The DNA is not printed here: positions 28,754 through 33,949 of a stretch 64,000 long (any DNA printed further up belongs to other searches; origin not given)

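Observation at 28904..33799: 1631-aa membrane-anchored protein built from 21 tandem Kelch-like blades: candidate host or surface adhesin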

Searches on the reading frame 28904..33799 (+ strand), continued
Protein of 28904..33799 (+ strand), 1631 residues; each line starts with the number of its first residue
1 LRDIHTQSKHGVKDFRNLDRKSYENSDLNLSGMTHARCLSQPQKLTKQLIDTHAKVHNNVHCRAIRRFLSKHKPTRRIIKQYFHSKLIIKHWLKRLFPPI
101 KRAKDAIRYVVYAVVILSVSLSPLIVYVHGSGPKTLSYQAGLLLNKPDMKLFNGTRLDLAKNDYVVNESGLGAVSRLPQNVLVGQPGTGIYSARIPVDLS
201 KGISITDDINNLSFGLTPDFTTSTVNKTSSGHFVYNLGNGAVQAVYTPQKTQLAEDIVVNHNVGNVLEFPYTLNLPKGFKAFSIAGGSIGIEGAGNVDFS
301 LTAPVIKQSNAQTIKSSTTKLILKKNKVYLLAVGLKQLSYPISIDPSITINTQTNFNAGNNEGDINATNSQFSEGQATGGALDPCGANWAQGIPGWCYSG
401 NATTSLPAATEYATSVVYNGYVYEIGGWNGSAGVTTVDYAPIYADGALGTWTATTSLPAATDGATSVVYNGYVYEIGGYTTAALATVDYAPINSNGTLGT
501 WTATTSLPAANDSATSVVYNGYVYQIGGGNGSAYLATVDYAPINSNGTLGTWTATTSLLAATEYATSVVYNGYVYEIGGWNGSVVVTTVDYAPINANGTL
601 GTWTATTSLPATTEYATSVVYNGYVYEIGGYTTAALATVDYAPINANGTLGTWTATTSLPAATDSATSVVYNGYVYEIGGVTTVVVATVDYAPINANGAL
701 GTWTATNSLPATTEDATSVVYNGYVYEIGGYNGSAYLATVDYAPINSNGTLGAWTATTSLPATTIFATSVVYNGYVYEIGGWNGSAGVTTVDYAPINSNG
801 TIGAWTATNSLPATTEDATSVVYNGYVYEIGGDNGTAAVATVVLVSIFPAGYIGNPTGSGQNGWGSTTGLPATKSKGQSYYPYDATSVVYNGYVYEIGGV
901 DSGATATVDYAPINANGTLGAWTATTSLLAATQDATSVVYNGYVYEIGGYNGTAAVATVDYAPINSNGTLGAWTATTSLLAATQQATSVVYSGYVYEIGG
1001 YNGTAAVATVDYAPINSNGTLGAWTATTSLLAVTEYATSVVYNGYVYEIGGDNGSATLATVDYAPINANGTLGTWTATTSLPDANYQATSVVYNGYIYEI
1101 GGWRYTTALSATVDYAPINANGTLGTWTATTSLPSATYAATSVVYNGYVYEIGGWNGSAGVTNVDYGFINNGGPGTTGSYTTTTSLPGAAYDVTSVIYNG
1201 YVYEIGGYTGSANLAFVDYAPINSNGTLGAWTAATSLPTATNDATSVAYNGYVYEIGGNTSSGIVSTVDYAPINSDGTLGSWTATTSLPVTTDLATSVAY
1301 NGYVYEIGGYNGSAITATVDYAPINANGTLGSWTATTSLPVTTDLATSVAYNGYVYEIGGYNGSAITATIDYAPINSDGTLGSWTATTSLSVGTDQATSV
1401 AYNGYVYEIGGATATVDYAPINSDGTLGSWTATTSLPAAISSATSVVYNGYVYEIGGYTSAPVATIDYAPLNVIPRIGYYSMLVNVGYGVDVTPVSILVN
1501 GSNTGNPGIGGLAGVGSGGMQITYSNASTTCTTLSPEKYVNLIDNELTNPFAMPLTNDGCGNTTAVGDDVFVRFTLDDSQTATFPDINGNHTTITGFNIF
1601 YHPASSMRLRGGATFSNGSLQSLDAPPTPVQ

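Call 7: find_homologous_proteins(query=window:28904-33799:+)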
Query window:28904-33799:+ (1631 aa): 329 proteins with E <= 0.001 among 8000 candidates; the best 120 are listed.
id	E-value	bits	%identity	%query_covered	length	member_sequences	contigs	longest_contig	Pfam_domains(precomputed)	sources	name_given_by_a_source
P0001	0.0e+0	3560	100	100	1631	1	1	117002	PF24996.1,PF13964.13,PF24681.2,PF13415.13,PF04239.18,PF01344.32,PF25210.2,PF09907.16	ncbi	-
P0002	0.0e+0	1988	66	38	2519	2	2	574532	PF24996.1,PF13964.13,PF24681.2,PF04239.18,PF01344.32,PF25210.2,PF09907.16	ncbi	ncbi:MAG: hypothetical protein ACYDAS_02035 [Patescibacteria group bacterium]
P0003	0.0e+0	1781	60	66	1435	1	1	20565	PF24996.1,PF13964.13,PF24681.2,PF13415.13,PF01344.32,PF25210.2,PF09907.16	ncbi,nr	ncbi:MAG TPA: hypothetical protein VFN56_05470 [Candidatus Saccharimonadales bacterium]|nr:hypotheti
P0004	0.0e+0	1765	53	96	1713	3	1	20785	PF24996.1,PF13964.13,PF24681.2,PF13415.13,PF04239.18,PF01344.32,PF25210.2,PF07351.20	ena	-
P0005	0.0e+0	1736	53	92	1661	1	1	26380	PF24996.1,PF13964.13,PF24681.2,PF13415.13,PF01344.32,PF25210.2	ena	-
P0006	0.0e+0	1699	54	100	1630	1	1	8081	PF24996.1,PF13964.13,PF24681.2,PF01344.32,PF25210.2,PF09907.16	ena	-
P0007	0.0e+0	1694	70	66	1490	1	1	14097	PF24996.1,PF13964.13,PF24681.2,PF13415.13,PF04239.18,PF01344.32,PF25210.2,PF07351.20,PF09907.16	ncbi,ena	-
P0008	0.0e+0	1640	59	78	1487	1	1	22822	PF24996.1,PF13964.13,PF24681.2,PF01344.32,PF25210.2,PF09907.16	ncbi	-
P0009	0.0e+0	1577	55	49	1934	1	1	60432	PF24996.1,PF13964.13,PF24681.2,PF13415.13,PF04239.18,PF01344.32,PF25210.2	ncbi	ncbi:MAG: hypothetical protein ACYDAS_03390, partial [Patescibacteria group bacterium]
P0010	0.0e+0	1573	58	76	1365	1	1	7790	PF24996.1,PF13964.13,PF24681.2,PF01344.32,PF25210.2,PF09907.16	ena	-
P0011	0.0e+0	1494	50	76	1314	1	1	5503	PF24996.1,PF13964.13,PF24681.2,PF13415.13,PF24981.2,PF01344.32,PF25210.2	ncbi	ncbi:MAG: hypothetical protein ACREF7_03215, partial [Candidatus Saccharimonadales bacterium]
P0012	0.0e+0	1485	65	66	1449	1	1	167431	PF24996.1,PF13964.13,PF24681.2,PF13415.13,PF01344.32,PF25210.2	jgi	jgi:N-acetylneuraminic acid mutarotase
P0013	0.0e+0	1397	45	91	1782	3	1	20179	PF24681.2,PF13415.13,PF01344.32,PF25210.2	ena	-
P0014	0.0e+0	1360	46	43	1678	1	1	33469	PF24996.1,PF13964.13,PF13415.13,PF04239.18,PF01344.32,PF25210.2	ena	-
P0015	0.0e+0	1327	44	74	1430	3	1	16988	PF24996.1,PF13964.13,PF24681.2,PF13415.13,PF01344.32,PF25210.2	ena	-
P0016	0.0e+0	1310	59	59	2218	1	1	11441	PF24996.1,PF13964.13,PF24681.2,PF13415.13,PF04239.18,PF01344.32,PF25210.2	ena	-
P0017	0.0e+0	1306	43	86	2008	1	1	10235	PF24996.1,PF13964.13,PF24681.2,PF13415.13,PF04239.18,PF01344.32,PF25210.2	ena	-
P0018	0.0e+0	1294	51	33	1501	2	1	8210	PF24996.1,PF13964.13,PF24681.2,PF13415.13,PF04239.18,PF01344.32,PF25210.2,PF09907.16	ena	-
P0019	0.0e+0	1287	47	70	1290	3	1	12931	PF24996.1,PF13964.13,PF24681.2,PF13415.13,PF01344.32,PF25210.2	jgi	jgi:N-acetylneuraminic acid mutarotase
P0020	0.0e+0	1269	52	63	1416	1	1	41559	PF24996.1,PF13964.13,PF24681.2,PF13415.13,PF01344.32,PF25210.2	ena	-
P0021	0.0e+0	1267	65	34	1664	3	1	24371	PF24996.1,PF13964.13,PF24681.2,PF13415.13,PF04239.18,PF01344.32,PF25210.2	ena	-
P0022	0.0e+0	1265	45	59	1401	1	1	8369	PF07646.22,PF13418.13,PF13964.13,PF24681.2,PF13415.13,PF04239.18,PF24981.2,PF01344.32,PF25210.2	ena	-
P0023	0.0e+0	1229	55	54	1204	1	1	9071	PF24996.1,PF13964.13,PF24681.2,PF13415.13,PF04239.18,PF01344.32,PF25210.2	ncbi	-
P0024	0.0e+0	1187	40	82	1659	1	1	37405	PF24996.1,PF07646.22,PF13964.13,PF24681.2,PF13415.13,PF04239.18,PF24981.2,PF01344.32,PF25210.2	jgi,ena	-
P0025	0.0e+0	1184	68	51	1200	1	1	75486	PF24996.1,PF13964.13,PF24681.2,PF13415.13,PF01344.32,PF25210.2,PF09907.16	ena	-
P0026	0.0e+0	1134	58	41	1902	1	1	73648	PF13964.13,PF24681.2,PF13415.13,PF01344.32,PF25210.2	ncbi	-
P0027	0.0e+0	1130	40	95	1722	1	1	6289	PF24996.1,PF13418.13,PF13964.13,PF24681.2,PF13415.13,PF01344.32,PF25210.2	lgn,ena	-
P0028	0.0e+0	1128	44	85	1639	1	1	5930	PF24681.2,PF01344.32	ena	-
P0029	0.0e+0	1118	51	67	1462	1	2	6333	PF13964.13,PF24681.2,PF01344.32,PF25210.2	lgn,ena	-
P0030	0.0e+0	1111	45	81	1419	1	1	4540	PF24996.1,PF07646.22,PF13964.13,PF24681.2,PF13415.13,PF04239.18,PF24981.2,PF01344.32,PF25210.2,PF04500.23,PF23912.2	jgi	jgi:N-acetylneuraminic acid mutarotase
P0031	0.0e+0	1109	68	34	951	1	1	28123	PF24996.1,PF13964.13,PF24681.2,PF13415.13,PF01344.32,PF25210.2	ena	-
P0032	0.0e+0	1108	43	86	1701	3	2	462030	PF24996.1,PF07646.22,PF13964.13,PF24681.2,PF13415.13,PF04239.18,PF24981.2,PF01344.32,PF25210.2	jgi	-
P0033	0.0e+0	1089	51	66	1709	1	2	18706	PF24996.1,PF13964.13,PF24681.2,PF13415.13,PF01344.32,PF25210.2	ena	-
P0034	0.0e+0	1062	50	66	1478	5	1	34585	PF24996.1,PF13415.13,PF01344.32,PF25210.2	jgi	-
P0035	0.0e+0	1060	47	80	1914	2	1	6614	PF21722.5,PF13964.13,PF24681.2,PF13415.13,PF01344.32,PF25210.2,PF00041.28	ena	-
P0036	0.0e+0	1055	68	40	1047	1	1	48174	PF24996.1,PF13964.13,PF24681.2,PF01344.32,PF25210.2,PF09907.16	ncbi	-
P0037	0.0e+0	1053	46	62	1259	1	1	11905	PF24996.1,PF13964.13,PF24681.2,PF13415.13,PF01344.32,PF25210.2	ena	-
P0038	0.0e+0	1044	45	77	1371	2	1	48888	PF24996.1,PF13964.13,PF24681.2,PF13415.13,PF01344.32,PF25210.2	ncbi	ncbi:MAG: hypothetical protein WDN66_05495 [Candidatus Saccharibacteria bacterium]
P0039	0.0e+0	1039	51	66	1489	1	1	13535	PF24996.1,PF13964.13,PF24681.2,PF13415.13,PF01344.32,PF25210.2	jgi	jgi:N-acetylneuraminic acid mutarotase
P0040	0.0e+0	1031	53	66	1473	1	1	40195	PF24996.1,PF13964.13,PF01344.32,PF25210.2,PF09907.16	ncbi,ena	-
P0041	0.0e+0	1028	50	56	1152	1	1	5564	PF24996.1,PF13964.13,PF24681.2,PF13415.13,PF24981.2,PF01344.32,PF25210.2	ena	-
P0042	3.7e-297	1007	52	57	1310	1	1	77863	PF24996.1,PF13964.13,PF24681.2,PF13415.13,PF01344.32,PF25210.2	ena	-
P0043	6.7e-297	1006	42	76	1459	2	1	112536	PF24996.1,PF13964.13,PF24681.2,PF13415.13,PF01344.32,PF25210.2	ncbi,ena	-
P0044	4.7e-295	1000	45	54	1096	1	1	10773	PF24996.1,PF13964.13,PF24681.2,PF13415.13,PF01344.32,PF25210.2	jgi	jgi:N-acetylneuraminic acid mutarotase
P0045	5.2e-295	1000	52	60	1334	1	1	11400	PF24996.1,PF13415.13,PF01344.32,PF25210.2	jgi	jgi:N-acetylneuraminic acid mutarotase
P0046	2.9e-294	998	52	57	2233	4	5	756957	PF24996.1,PF13964.13,PF24681.2,PF01344.32,PF25210.2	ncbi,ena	-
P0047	5.6e-288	977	49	68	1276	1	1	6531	PF24996.1,PF13964.13,PF24681.2,PF13415.13,PF01344.32,PF25210.2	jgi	jgi:N-acetylneuraminic acid mutarotase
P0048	3.0e-287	974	51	60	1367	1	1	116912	PF24681.2,PF13415.13,PF01344.32,PF25210.2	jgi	jgi:N-acetylneuraminic acid mutarotase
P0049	4.7e-287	974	63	24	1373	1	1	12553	PF24996.1,PF13964.13,PF24681.2,PF13415.13,PF04239.18,PF24981.2,PF01344.32,PF25210.2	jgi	jgi:N-acetylneuraminic acid mutarotase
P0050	1.1e-282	959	45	71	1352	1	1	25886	PF24996.1,PF13964.13,PF24681.2,PF01344.32,PF25210.2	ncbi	-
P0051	1.4e-282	959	48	73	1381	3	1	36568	PF24681.2,PF13415.13,PF01344.32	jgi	jgi:CYTH domain-containing protein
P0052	2.1e-275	935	47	46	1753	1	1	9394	PF24996.1,PF13418.13,PF13964.13,PF24681.2,PF13415.13,PF01344.32,PF25210.2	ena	-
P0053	2.2e-275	935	37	81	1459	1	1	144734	PF13964.13,PF24681.2,PF13415.13,PF24981.2,PF01344.32,PF25210.2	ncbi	-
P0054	6.6e-275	934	35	97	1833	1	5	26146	PF24996.1,PF13964.13,PF24681.2,PF13415.13,PF01344.32,PF25210.2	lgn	-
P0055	1.0e-274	933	36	68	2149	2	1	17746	PF07646.22,PF13895.13,PF13964.13,PF24681.2,PF13415.13,PF24981.2,PF01344.32,PF25210.2,PF19081.7,PF06739.18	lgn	-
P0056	6.5e-272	924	43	77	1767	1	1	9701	PF13964.13,PF24681.2,PF13415.13,PF01344.32,PF25210.2,PF09907.16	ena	-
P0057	4.5e-270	918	48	48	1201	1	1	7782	PF24681.2,PF13415.13,PF01344.32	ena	-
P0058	2.6e-268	912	47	67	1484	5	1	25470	PF24996.1,PF13964.13,PF24681.2,PF13415.13,PF01344.32,PF25210.2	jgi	jgi:N-acetylneuraminic acid mutarotase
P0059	6.4e-264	897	42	80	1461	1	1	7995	PF24996.1,PF07646.22,PF13964.13,PF24681.2,PF13415.13,PF04239.18,PF24981.2,PF23197.2,PF01344.32,PF25210.2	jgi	jgi:N-acetylneuraminic acid mutarotase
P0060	3.3e-263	895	42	67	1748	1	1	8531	PF24996.1,PF07646.22,PF13964.13,PF24681.2,PF13415.13,PF04239.18,PF24981.2,PF01344.32,PF25210.2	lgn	-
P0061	1.9e-261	889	42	76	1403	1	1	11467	PF07646.22,PF13964.13,PF24681.2,PF13415.13,PF04239.18,PF24981.2,PF23197.2,PF01344.32,PF25210.2,PF04500.23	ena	-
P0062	1.9e-255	869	37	76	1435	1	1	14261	PF07646.22,PF13964.13,PF24681.2,PF13415.13,PF24981.2,PF01344.32,PF25210.2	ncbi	-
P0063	1.0e-253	863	43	66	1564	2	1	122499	PF24996.1,PF13964.13,PF24681.2,PF13415.13,PF24981.2,PF01344.32,PF25210.2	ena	-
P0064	1.5e-253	863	38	87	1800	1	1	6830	PF24996.1,PF13964.13,PF24681.2,PF13415.13,PF24981.2,PF01344.32,PF25210.2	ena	-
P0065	3.0e-245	835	40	78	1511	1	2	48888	PF13964.13,PF24681.2,PF01344.32,PF25210.2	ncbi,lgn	ncbi:MAG: hypothetical protein WDN66_05490 [Candidatus Saccharibacteria bacterium]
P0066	1.7e-244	833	41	66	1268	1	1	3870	PF13964.13,PF24681.2,PF01344.32,PF25210.2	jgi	jgi:hypothetical protein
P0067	5.5e-244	831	45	59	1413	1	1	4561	PF07646.22,PF13964.13,PF24681.2,PF13415.13,PF24981.2,PF01344.32,PF25210.2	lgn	-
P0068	8.6e-244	830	43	76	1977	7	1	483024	PF24996.1,PF24681.2,PF13415.13,PF27776.1,PF01344.32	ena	-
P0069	1.2e-243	830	38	58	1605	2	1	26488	PF13964.13,PF24681.2,PF13415.13,PF01344.32,PF25210.2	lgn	-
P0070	4.7e-243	828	40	75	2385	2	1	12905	PF13964.13,PF24681.2,PF13415.13,PF24981.2,PF01344.32,PF25210.2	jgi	-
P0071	6.4e-243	828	35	72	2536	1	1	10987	PF00090.26,PF01344.32,PF19030.7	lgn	-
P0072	2.3e-241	822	40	85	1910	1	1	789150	PF24996.1,PF24681.2,PF13415.13,PF27776.1,PF01344.32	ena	-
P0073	4.3e-239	815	49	54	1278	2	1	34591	PF07646.22,PF13964.13,PF24681.2,PF13415.13,PF02369.23,PF24981.2,PF23197.2,PF01344.32,PF25210.2,PF04500.23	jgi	jgi:N-acetylneuraminic acid mutarotase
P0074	1.3e-238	813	40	72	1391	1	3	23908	PF24996.1,PF13964.13,PF24681.2,PF13415.13,PF01344.32,PF25210.2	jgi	jgi:N-acetylneuraminic acid mutarotase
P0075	2.4e-235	802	56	41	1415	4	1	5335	PF24996.1,PF13964.13,PF24681.2,PF01344.32,PF09907.16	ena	-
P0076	7.6e-234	797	37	72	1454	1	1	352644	PF24996.1,PF07646.22,PF13964.13,PF24681.2,PF13415.13,PF24981.2,PF01344.32,PF25210.2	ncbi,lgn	-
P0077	1.5e-232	793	35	70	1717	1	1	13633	PF24996.1,PF07646.22,PF13418.13,PF13964.13,PF24681.2,PF13415.13,PF24981.2,PF01344.32,PF25210.2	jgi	jgi:N-acetylneuraminic acid mutarotase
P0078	3.0e-232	792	60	40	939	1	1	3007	PF24996.1,PF13964.13,PF24681.2,PF13415.13,PF04239.18,PF01344.32,PF25210.2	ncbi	ncbi:MAG: Kelch repeat-containing protein, partial [Patescibacteria group bacterium]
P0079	8.5e-232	791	54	33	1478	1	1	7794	PF13964.13,PF24681.2,PF01344.32,PF25210.2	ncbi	ncbi:MAG: hypothetical protein ACYDBX_02760, partial [Patescibacteria group bacterium]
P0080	5.7e-230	785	45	58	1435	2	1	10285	PF24996.1,PF13964.13,PF24681.2,PF13415.13,PF25197.2,PF01344.32,PF25210.2,PF09907.16,PF21953.2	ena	-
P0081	5.9e-230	785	37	77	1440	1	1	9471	PF07646.22,PF13964.13,PF24681.2,PF13415.13,PF24981.2,PF01344.32,PF25210.2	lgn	-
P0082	4.3e-229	782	38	77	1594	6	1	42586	PF07646.22,PF13964.13,PF24681.2,PF13415.13,PF24981.2,PF01344.32,PF25210.2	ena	-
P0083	1.4e-228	780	39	75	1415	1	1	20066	PF07646.22,PF13964.13,PF24681.2,PF13415.13,PF24981.2,PF23197.2,PF01344.32,PF25210.2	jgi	jgi:hypothetical protein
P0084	2.1e-226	773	41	75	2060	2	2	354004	PF24996.1,PF24681.2,PF13415.13,PF27776.1,PF01344.32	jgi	jgi:N-acetylneuraminic acid mutarotase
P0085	1.8e-224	766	44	66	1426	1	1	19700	PF07646.22,PF13964.13,PF24681.2,PF13415.13,PF04239.18,PF24981.2,PF01344.32,PF25210.2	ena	-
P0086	3.0e-223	762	44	58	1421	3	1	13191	PF07646.22,PF13418.13,PF13964.13,PF24681.2,PF13415.13,PF24981.2,PF01344.32,PF25210.2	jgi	jgi:N-acetylneuraminic acid mutarotase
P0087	8.6e-223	761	38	78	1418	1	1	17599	PF24996.1,PF07646.22,PF13964.13,PF24681.2,PF13415.13,PF04239.18,PF24981.2,PF01344.32,PF25210.2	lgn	-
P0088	9.2e-223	761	61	42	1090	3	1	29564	PF24996.1,PF13964.13,PF24681.2,PF13415.13,PF04239.18,PF13385.14,PF01344.32,PF25210.2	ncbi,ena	-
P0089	1.8e-222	760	37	81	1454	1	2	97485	PF13964.13,PF24681.2,PF13415.13,PF24981.2,PF01344.32,PF25210.2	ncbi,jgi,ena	-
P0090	8.3e-222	758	38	69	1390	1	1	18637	PF24996.1,PF07646.22,PF13418.13,PF13964.13,PF24681.2,PF13854.13,PF13415.13,PF24981.2,PF01344.32,PF25210.2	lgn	-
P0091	1.5e-221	757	43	53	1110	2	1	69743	PF24996.1,PF24681.2,PF13415.13,PF01344.32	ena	-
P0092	9.9e-220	751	34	79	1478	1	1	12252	PF24996.1,PF13964.13,PF24681.2,PF13415.13,PF24981.2,PF01344.32,PF25210.2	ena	-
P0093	3.2e-219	749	39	76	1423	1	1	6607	PF07646.22,PF13964.13,PF24681.2,PF13854.13,PF13415.13,PF24981.2,PF23197.2,PF01344.32,PF25210.2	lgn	-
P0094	2.2e-218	746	32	88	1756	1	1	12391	PF24996.1,PF13964.13,PF24681.2,PF13415.13,PF01344.32,PF25210.2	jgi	jgi:N-acetylneuraminic acid mutarotase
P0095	9.2e-217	741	41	68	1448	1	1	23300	PF07646.22,PF13964.13,PF24681.2,PF13854.13,PF13415.13,PF04239.18,PF24981.2,PF01344.32,PF25210.2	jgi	-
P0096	6.2e-215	735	41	67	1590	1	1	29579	PF13415.13,PF01344.32,PF25210.2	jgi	jgi:hypothetical protein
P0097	2.2e-214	733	38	79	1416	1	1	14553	PF24996.1,PF07646.22,PF13964.13,PF24681.2,PF13415.13,PF04239.18,PF24981.2,PF01344.32,PF25210.2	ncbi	ncbi:MAG: hypothetical protein WAS36_01695 [Candidatus Saccharimonadales bacterium]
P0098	1.6e-212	727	35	81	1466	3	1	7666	PF07646.22,PF13964.13,PF24681.2,PF13415.13,PF24981.2,PF01344.32,PF25210.2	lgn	-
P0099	1.3e-211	724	37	63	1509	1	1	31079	PF07646.22,PF13964.13,PF24681.2,PF13415.13,PF24981.2,PF23197.2,PF01344.32,PF25210.2,PF22143.4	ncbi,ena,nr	ncbi:hypothetical protein BRC19_00340 [Candidatus Saccharibacteria bacterium QS_5_54_17]|nr:MAG: hyp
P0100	9.6e-211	721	38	65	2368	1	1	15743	PF07646.22,PF13964.13,PF24681.2,PF13854.13,PF13415.13,PF24981.2,PF01344.32,PF25210.2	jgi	jgi:MYXO-CTERM domain-containing protein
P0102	8.1e-210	718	35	76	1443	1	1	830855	PF24996.1,PF13964.13,PF24681.2,PF13415.13,PF24981.2,PF01344.32,PF25210.2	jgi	jgi:N-acetylneuraminic acid mutarotase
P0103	1.1e-209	717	38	81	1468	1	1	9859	PF13964.13,PF24681.2,PF13415.13,PF24981.2,PF01344.32,PF25210.2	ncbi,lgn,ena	-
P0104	8.0e-209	715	39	66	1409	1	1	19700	PF07646.22,PF13964.13,PF24681.2,PF13854.13,PF13415.13,PF24981.2,PF23197.2,PF01344.32,PF25210.2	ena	-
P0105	2.7e-207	709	37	75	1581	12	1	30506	PF07646.22,PF13964.13,PF24681.2,PF13415.13,PF24981.2,PF01344.32,PF25210.2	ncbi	-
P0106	5.4e-207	708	62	36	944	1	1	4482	PF24996.1,PF13964.13,PF24681.2,PF01344.32,PF25210.2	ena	-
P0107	6.4e-207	708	34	70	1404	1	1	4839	PF24996.1,PF07646.22,PF13964.13,PF24681.2,PF13415.13,PF24981.2,PF01344.32,PF25210.2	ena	-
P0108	9.6e-206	704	38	75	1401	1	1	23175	PF07646.22,PF13964.13,PF24681.2,PF13415.13,PF24981.2,PF01344.32,PF25210.2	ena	-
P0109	1.2e-205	704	34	73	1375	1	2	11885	PF24996.1,PF13964.13,PF24681.2,PF13415.13,PF04239.18,PF24981.2,PF01344.32,PF25210.2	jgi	jgi:hypothetical protein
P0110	1.9e-205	703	39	77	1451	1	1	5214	PF07646.22,PF13964.13,PF24681.2,PF13415.13,PF04239.18,PF24981.2,PF01344.32,PF25210.2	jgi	-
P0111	5.3e-205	702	36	74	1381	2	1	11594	PF24996.1,PF07646.22,PF13964.13,PF24681.2,PF13415.13,PF24981.2,PF01344.32,PF25210.2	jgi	jgi:N-acetylneuraminic acid mutarotase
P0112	3.2e-204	699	36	74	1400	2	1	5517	PF07646.22,PF13964.13,PF24681.2,PF13415.13,PF24981.2,PF01344.32,PF25210.2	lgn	-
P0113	4.4e-204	699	34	67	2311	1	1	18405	PF24681.2,PF13415.13,PF01344.32,PF25210.2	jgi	jgi:hypothetical protein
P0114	6.8e-201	688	52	32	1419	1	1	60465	PF24681.2,PF13415.13,PF01344.32,PF25210.2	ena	-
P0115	3.0e-200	686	33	65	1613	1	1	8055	PF24996.1,PF07646.22,PF13418.13,PF13964.13,PF24681.2,PF13415.13,PF07484.18,PF24981.2,PF01344.32,PF25210.2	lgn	-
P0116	1.0e-199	684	35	74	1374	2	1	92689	PF13964.13,PF24681.2,PF13415.13,PF24981.2,PF01344.32,PF25210.2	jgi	-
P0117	1.1e-198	681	38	72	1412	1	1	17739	PF24996.1,PF07646.22,PF13964.13,PF24681.2,PF13415.13,PF24981.2,PF01344.32,PF25210.2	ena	-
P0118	6.2e-198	678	36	77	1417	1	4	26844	PF13964.13,PF24681.2,PF13415.13,PF24981.2,PF01344.32,PF25210.2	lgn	-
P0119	1.0e-197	678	37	80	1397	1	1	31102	PF13964.13,PF24681.2,PF13415.13,PF04239.18,PF24981.2,PF01344.32,PF25210.2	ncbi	ncbi:MAG: hypothetical protein ABIR37_03170 [Candidatus Saccharimonadales bacterium]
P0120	9.4e-197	675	42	63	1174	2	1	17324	PF24996.1,PF13964.13,PF24681.2,PF13415.13,PF01344.32,PF25210.2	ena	-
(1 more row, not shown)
